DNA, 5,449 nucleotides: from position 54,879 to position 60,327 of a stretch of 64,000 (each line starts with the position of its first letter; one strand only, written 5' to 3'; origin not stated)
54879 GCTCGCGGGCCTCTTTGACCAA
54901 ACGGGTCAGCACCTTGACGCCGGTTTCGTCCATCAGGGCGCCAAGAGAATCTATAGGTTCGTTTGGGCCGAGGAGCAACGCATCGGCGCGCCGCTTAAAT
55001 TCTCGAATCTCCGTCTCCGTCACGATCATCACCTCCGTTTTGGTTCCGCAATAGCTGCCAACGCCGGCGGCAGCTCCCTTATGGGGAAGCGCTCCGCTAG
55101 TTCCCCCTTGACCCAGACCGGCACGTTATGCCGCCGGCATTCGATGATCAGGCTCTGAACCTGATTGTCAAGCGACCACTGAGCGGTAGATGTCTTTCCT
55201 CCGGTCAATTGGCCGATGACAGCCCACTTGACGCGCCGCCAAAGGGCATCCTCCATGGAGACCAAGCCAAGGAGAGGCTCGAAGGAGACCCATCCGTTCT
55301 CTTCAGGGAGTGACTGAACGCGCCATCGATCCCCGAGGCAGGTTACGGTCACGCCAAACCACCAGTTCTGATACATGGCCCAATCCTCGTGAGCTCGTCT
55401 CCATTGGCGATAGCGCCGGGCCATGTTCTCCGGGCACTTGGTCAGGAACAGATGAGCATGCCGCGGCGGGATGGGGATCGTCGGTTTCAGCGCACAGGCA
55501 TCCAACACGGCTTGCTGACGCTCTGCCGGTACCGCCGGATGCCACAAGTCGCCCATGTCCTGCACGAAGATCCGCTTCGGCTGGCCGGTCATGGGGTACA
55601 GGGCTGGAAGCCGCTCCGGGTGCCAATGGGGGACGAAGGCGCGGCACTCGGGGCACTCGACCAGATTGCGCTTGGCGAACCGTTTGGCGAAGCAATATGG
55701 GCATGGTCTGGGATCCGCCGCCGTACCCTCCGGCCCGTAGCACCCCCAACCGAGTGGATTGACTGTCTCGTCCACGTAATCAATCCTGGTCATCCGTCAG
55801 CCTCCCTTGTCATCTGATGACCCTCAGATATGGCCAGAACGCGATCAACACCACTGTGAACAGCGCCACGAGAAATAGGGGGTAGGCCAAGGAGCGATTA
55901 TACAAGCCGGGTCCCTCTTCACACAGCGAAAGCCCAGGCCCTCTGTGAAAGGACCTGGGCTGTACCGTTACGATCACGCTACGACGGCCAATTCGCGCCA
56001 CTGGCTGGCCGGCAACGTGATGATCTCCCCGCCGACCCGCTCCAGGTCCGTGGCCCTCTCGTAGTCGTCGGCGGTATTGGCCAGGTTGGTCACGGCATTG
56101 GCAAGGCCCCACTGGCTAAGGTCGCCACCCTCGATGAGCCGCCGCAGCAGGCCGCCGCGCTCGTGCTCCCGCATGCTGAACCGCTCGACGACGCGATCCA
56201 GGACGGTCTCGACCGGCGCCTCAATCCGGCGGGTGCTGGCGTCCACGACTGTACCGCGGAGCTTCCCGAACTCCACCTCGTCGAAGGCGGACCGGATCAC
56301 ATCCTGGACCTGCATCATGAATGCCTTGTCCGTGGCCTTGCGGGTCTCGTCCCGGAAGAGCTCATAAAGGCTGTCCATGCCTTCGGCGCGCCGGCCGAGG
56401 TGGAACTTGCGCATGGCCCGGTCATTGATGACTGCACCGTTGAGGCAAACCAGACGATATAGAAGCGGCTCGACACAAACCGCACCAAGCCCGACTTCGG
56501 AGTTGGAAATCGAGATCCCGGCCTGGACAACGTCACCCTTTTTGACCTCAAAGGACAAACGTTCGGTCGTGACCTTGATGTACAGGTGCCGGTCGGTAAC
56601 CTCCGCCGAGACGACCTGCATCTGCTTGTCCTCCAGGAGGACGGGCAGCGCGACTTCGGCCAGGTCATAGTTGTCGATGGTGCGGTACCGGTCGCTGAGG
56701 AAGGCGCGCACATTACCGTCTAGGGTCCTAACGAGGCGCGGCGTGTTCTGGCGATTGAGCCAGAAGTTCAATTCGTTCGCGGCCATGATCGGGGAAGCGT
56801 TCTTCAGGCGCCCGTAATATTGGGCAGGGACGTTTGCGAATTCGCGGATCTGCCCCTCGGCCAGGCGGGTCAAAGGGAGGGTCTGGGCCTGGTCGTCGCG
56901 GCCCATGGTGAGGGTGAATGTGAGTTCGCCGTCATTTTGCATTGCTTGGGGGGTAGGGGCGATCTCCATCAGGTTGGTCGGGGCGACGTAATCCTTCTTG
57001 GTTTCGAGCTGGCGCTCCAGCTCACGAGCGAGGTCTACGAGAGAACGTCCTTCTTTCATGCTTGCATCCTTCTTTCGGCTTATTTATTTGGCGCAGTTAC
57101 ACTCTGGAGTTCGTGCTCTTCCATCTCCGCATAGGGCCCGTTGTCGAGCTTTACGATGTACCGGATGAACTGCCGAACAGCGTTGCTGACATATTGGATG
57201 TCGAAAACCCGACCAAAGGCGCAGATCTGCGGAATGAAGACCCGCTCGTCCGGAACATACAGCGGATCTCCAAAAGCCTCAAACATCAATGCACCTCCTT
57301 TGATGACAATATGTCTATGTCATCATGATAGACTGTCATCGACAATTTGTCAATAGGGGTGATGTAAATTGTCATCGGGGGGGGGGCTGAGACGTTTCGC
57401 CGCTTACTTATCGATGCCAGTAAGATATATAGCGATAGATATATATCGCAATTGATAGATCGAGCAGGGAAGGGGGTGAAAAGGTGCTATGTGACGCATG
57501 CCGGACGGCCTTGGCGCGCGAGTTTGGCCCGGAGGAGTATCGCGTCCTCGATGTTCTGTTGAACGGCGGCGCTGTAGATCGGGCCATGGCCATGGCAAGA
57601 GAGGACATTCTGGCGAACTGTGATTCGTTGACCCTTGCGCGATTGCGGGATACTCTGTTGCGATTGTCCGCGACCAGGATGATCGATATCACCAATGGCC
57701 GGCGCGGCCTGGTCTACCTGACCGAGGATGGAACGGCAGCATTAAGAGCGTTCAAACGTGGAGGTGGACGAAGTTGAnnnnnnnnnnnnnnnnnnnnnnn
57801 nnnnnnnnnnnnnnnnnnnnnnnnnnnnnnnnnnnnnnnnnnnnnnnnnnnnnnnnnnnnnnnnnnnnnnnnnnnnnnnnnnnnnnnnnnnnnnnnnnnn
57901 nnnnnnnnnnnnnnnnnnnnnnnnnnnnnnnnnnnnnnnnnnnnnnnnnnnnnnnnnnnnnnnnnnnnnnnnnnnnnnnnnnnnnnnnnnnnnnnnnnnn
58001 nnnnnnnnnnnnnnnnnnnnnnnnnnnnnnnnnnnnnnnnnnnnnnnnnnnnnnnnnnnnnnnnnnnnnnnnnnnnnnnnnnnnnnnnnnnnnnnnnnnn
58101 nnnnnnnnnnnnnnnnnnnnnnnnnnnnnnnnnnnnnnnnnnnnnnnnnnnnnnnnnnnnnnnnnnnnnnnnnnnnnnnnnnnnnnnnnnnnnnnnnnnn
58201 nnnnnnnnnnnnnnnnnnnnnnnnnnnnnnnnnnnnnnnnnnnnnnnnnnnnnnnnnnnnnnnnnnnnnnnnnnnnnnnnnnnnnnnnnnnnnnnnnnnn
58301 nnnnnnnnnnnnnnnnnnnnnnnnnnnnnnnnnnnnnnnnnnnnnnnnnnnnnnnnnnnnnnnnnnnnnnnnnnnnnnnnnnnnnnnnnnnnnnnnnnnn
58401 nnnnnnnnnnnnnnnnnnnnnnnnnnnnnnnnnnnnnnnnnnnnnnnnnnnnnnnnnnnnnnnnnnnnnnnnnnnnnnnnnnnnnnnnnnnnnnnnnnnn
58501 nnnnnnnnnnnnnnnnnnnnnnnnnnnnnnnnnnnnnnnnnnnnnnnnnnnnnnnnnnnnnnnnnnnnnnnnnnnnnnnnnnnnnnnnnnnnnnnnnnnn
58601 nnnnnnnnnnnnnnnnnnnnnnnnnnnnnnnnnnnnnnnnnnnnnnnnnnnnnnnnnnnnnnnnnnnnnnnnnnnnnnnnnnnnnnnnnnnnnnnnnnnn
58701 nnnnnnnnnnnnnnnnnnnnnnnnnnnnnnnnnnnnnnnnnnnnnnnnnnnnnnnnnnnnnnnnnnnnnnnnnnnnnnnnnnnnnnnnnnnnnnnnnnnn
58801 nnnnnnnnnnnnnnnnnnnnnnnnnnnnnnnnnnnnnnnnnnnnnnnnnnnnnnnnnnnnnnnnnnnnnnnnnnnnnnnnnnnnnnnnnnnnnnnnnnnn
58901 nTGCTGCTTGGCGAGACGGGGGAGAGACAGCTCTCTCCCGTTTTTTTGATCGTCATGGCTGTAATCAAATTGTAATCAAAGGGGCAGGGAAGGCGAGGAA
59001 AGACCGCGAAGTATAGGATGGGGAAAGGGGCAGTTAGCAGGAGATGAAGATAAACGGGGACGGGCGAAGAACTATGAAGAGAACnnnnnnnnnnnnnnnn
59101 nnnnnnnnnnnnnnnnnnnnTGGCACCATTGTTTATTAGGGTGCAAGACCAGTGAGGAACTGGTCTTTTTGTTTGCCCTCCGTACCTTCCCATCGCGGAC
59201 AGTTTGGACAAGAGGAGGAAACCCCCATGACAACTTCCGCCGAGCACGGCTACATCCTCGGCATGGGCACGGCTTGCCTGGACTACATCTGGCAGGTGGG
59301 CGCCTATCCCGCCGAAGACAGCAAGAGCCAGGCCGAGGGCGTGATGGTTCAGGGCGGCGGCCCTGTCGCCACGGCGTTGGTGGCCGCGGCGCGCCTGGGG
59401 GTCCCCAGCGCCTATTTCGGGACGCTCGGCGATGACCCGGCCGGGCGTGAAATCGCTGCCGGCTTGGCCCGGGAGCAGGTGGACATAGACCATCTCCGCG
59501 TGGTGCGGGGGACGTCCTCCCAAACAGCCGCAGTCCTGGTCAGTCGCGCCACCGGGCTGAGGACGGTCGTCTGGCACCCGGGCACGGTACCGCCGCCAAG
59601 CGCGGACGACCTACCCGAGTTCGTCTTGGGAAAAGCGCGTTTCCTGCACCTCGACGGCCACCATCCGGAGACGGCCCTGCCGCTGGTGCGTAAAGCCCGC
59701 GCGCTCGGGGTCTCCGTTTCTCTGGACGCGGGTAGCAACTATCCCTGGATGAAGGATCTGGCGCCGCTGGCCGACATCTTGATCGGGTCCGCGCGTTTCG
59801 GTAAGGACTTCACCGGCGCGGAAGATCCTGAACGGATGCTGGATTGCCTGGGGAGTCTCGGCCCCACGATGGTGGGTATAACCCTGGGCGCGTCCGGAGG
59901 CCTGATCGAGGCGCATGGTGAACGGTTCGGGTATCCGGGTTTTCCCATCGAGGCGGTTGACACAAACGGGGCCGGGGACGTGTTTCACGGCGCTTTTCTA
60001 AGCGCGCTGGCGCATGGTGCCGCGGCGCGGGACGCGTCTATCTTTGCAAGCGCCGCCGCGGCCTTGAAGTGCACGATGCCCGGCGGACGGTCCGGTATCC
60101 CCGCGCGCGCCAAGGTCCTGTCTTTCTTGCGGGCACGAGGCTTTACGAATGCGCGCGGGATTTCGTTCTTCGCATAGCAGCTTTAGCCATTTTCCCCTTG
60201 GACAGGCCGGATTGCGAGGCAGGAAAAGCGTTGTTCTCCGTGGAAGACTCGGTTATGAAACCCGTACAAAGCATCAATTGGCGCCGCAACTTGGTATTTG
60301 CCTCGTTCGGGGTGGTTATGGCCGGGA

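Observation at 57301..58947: Tubulin/FtsZ-family GTPase with a winged-helix partner and repeat-rich upstream region (TubZRC-like cassette) inside an integrating prophage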

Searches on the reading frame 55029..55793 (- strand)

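Call 3: search_protein_families(library=pfam, proteins=[window:55029-55793:-], max_evalue=1)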
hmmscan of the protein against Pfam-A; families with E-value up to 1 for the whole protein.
window:55029-55793:- (254 aa): 1 family
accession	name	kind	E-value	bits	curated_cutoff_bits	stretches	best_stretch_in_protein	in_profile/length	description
PF07505.17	DUF5131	-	1.2e-19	71.3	28.9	1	2-229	2-213/243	Protein of unknown function (DUF5131)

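Call 4: search_protein_families(library=phrogs, proteins=[window:55029-55793:-], max_evalue=0.1)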
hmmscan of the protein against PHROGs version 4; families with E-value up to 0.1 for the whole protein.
window:55029-55793:- (254 aa): 1 family
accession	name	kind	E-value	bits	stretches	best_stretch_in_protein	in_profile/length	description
phrog_2045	-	unknown function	4.8e-28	99.4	1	2-230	5-230/299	-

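Call 11: search_protein_families(library=ncbifam, proteins=[window:55029-55793:-], max_evalue=0.1)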
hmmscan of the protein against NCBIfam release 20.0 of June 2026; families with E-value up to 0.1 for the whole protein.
window:55029-55793:- (254 aa): 1 family
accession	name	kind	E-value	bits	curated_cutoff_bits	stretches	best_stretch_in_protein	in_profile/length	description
TIGR04471.1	rSAM_mob_pairA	equivalog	3.2e-13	49.7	355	1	31-234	20-200/220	radical SAM mobile pair protein A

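Call 78: search_protein_families(library=padloc, proteins=[window:55029-55793:-], max_evalue=0.01)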
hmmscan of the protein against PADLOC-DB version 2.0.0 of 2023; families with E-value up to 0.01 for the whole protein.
window:55029-55793:- (254 aa): 2 families
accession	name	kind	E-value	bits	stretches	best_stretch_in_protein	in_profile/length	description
PDLC04639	PDC-M41B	-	2.8e-17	60.9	1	2-229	4-210/241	-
PDLC04569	PDC-M30B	-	5.5e-15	53.6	1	2-227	4-208/241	-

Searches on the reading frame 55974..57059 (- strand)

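Call 3: search_protein_families(library=pfam, proteins=[window:55974-57059:-], max_evalue=1)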
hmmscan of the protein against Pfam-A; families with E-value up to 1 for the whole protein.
window:55974-57059:- (361 aa): 1 family
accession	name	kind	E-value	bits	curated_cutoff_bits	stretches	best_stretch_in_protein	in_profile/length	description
PF06067.16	DUF932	-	3.5e-08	33.9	23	1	121-326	5-205/227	Domain of unknown function (DUF932)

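Call 4: search_protein_families(library=phrogs, proteins=[window:55974-57059:-], max_evalue=0.1)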
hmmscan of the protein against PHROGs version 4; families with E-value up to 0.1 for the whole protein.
window:55974-57059:- (361 aa): 2 families
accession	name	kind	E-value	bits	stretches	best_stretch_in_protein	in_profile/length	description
phrog_1362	-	unknown function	6.7e-47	161.4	1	6-350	11-386/391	-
phrog_1221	-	unknown function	0.1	12.7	0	105-219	87-203/355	-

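Call 11: search_protein_families(library=ncbifam, proteins=[window:55974-57059:-], max_evalue=0.1)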
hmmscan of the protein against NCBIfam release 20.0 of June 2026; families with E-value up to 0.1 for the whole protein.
window:55974-57059:- (361 aa): 1 family
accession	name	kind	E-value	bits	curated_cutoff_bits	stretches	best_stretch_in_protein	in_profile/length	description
TIGR03299.1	LGT_TIGR03299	subfamily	0.043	13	110.7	1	107-213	61-167/312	phage/plasmid-like protein TIGR03299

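Call 78: search_protein_families(library=padloc, proteins=[window:55974-57059:-], max_evalue=0.01)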
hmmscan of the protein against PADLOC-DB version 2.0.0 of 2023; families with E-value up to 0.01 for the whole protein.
window:55974-57059:- (361 aa): 0 families

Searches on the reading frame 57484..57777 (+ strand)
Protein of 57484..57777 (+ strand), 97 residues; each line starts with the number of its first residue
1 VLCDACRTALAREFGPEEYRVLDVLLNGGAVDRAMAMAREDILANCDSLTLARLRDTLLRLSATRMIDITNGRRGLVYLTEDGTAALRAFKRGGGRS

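Call 3: search_protein_families(library=pfam, proteins=[window:57484-57777:+], max_evalue=1)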
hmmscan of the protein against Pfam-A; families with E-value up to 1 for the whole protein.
window:57484-57777:+ (97 aa): 1 family
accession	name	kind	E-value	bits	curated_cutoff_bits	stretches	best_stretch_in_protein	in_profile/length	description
PF02002.24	TFIIE_alpha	-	0.08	13.3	22.9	1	11-71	8-61/105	TFIIE alpha subunit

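Call 4: search_protein_families(library=phrogs, proteins=[window:57484-57777:+], max_evalue=0.1)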
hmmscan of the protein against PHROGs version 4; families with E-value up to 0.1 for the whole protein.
window:57484-57777:+ (97 aa): 0 families

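Call 11: search_protein_families(library=ncbifam, proteins=[window:57484-57777:+], max_evalue=0.1)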
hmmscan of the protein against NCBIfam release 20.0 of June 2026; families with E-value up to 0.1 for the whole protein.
window:57484-57777:+ (97 aa): 1 family
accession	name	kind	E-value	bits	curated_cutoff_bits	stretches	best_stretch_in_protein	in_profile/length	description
NF041230.1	BagL_FevM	exception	0.0058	16.7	230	1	18-88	42-109/145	MarR family transcriptional regulator BagL/FevM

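Call 20: find_homologous_proteins(query=window:57484-57777:+, max_evalue=0.01)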
Query window:57484-57777:+ (97 aa): 2 proteins with E <= 0.01 among 26 candidates.
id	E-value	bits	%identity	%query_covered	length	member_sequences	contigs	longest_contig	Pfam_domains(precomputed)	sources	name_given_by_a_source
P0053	1.4e-54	200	100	100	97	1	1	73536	-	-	-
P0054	6.0e-42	159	78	100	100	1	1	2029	-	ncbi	-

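Call 33: search_solved_structures(query=A2, max_evalue=10, show_alignments=2)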
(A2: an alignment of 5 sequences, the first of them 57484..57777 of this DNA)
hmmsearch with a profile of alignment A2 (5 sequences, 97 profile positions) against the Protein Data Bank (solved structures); distinct sequences matched with E-value up to 10: 9.
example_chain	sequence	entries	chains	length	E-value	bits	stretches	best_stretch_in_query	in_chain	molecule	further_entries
4asn_A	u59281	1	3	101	9e-05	25.6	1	8-91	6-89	TUBR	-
3ubo_A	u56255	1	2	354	0.016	18.5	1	29-91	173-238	adenosine kinase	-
2obp_A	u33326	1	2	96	0.12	15.6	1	43-85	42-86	Putative DNA-binding protein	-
8aga_A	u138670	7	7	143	0.13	15.5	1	27-89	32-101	Transcriptional regulator HosA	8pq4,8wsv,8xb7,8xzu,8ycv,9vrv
3zmd_A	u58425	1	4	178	0.13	15.5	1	14-89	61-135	PUTATIVE TRANSCRIPTIONAL REGULATOR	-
7kym_A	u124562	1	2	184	0.14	15.4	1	36-89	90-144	MarR family transcriptional regulator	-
3cdh_A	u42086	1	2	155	1.1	12.6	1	13-86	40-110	Transcriptional regulator, MarR family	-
9itj_R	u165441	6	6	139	2.5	11.4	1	26-72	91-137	ATP synthase epsilon chain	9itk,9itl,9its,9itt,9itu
4cnl_A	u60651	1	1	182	4.8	10.5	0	74-95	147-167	PUTATIVE PNEUMOCOCCAL SURFACE PROTEIN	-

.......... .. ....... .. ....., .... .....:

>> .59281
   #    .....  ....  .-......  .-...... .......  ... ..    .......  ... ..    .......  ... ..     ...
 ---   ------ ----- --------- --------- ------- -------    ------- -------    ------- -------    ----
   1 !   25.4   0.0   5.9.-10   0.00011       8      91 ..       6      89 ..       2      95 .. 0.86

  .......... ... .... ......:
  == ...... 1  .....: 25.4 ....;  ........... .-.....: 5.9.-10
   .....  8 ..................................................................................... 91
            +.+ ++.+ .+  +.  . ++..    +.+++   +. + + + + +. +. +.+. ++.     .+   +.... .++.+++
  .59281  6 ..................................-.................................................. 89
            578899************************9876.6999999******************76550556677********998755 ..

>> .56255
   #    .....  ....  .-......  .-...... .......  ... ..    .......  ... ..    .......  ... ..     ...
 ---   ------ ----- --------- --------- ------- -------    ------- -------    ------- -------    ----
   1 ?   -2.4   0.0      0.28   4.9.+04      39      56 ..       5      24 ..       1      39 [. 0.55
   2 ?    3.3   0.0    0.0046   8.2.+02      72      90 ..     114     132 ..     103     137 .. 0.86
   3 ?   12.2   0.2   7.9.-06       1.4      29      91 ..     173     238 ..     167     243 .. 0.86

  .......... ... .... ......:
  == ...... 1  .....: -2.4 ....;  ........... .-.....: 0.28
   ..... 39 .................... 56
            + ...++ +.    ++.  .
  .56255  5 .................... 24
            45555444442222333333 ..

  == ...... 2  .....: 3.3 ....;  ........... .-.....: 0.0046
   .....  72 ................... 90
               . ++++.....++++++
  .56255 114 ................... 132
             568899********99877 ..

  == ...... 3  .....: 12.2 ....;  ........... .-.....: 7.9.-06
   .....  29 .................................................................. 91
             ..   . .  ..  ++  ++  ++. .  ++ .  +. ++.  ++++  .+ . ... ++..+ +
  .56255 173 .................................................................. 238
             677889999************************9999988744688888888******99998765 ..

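Call 49: predict_structure(alignment_id=A3)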
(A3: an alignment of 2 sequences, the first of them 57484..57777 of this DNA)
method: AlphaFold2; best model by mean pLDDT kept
length: 97 residues; sequences in the alignment: 2
mean_pLDDT: 50.9   pTM: 0.45
mean pLDDT of the five models: 50.9, 50.1, 47.9, 47.0, 44.8
residues with pLDDT >= 90: 0; 70-90: 0; 50-70: 53; < 50: 44
segments of 3 or more residues with pLDDT < 50: 1-3, 28-37, 70-97
pLDDT, mean of each block of 10 residues (from residue 1): 53 64 56 46 59 65 54 38 33 36
secondary structure, 60 per line:
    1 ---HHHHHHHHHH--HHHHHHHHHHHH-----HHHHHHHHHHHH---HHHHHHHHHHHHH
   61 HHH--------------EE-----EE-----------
elements in order: H4-13 H16-27 H33-44 H48-63

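Call 52: find_encoding_contigs(protein=P0054, flank=3000, max_places=3)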
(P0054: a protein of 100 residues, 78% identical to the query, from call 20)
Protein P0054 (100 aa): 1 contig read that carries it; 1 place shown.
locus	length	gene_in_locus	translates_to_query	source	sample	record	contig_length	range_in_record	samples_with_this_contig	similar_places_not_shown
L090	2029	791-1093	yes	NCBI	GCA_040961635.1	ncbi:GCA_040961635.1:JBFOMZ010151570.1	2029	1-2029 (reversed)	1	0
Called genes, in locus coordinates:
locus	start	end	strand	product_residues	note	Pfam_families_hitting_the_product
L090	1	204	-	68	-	?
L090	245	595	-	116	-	-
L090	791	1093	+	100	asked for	-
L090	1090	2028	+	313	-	?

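Call 78: search_protein_families(library=padloc, proteins=[window:57484-57777:+], max_evalue=0.01)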
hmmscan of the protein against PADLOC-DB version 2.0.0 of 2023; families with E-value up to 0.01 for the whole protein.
window:57484-57777:+ (97 aa): 0 families

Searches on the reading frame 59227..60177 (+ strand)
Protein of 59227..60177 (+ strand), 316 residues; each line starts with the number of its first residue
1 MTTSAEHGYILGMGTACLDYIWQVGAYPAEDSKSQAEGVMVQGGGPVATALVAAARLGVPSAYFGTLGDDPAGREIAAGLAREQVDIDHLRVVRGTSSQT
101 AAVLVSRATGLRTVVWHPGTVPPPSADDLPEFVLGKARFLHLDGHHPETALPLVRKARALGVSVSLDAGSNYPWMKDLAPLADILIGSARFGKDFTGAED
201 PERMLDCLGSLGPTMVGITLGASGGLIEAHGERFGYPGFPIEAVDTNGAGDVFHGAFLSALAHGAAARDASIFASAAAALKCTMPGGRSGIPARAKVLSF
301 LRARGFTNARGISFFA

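Call 65: find_homologous_proteins(query=window:59227-60177:+, max_evalue=1e-20)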
Query window:59227-60177:+ (316 aa): 923 proteins with E <= 1e-20 among 8000 candidates; the best 120 are listed.
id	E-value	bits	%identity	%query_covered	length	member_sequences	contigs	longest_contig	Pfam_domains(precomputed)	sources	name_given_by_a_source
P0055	2.8e-203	692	99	100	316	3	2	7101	PF00294.30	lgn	-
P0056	3.0e-119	416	65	93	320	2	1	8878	PF00294.30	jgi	-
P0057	4.5e-118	412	64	95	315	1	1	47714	PF00294.30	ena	-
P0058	2.1e-113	397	63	93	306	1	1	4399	PF00294.30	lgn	-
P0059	1.1e-109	385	62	93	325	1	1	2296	PF00294.30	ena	-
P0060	1.3e-71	260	46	93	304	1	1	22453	PF00294.30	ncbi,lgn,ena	-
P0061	1.4e-71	260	47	93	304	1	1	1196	PF00294.30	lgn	-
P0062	1.3e-70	256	48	93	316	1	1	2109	PF00294.30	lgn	-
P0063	2.0e-69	253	46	93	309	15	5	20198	PF00294.30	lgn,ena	-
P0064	1.4e-68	250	45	93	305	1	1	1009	PF00294.30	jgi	jgi:ribokinase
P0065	1.8e-68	249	44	94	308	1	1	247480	PF00294.30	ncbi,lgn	-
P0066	1.4e-67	246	44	93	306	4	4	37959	PF00294.30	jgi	-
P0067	2.1e-67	246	44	93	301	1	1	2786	PF00294.30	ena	-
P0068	3.1e-67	245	44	93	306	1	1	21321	PF00294.30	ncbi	-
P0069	4.9e-67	245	47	93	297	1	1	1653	PF00294.30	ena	-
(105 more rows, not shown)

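Call 66: find_encoding_contigs(protein=P0055, flank=7000, max_places=4)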
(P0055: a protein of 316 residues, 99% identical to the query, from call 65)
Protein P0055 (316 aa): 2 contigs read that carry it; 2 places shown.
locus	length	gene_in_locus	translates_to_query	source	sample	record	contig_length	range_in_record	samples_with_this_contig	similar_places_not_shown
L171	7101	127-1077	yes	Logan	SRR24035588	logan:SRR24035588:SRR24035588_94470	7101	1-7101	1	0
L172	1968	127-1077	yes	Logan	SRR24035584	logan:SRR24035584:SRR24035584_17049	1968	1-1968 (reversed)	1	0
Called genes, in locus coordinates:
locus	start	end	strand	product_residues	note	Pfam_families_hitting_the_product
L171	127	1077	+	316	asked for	PF00294:PfkB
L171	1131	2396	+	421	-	PF07690:MFS_1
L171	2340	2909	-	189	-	PF22570:LiaF-TM (faint), PF18917:LiaI-LiaF-like_TM1 (faint)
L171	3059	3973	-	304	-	PF01520:Amidase_3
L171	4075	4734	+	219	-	PF01996:F420_ligase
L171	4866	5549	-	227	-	-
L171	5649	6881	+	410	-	PF03137:OATP (faint), PF07690:MFS_1, PF00083:Sugar_tr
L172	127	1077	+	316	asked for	PF00294:PfkB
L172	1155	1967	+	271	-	?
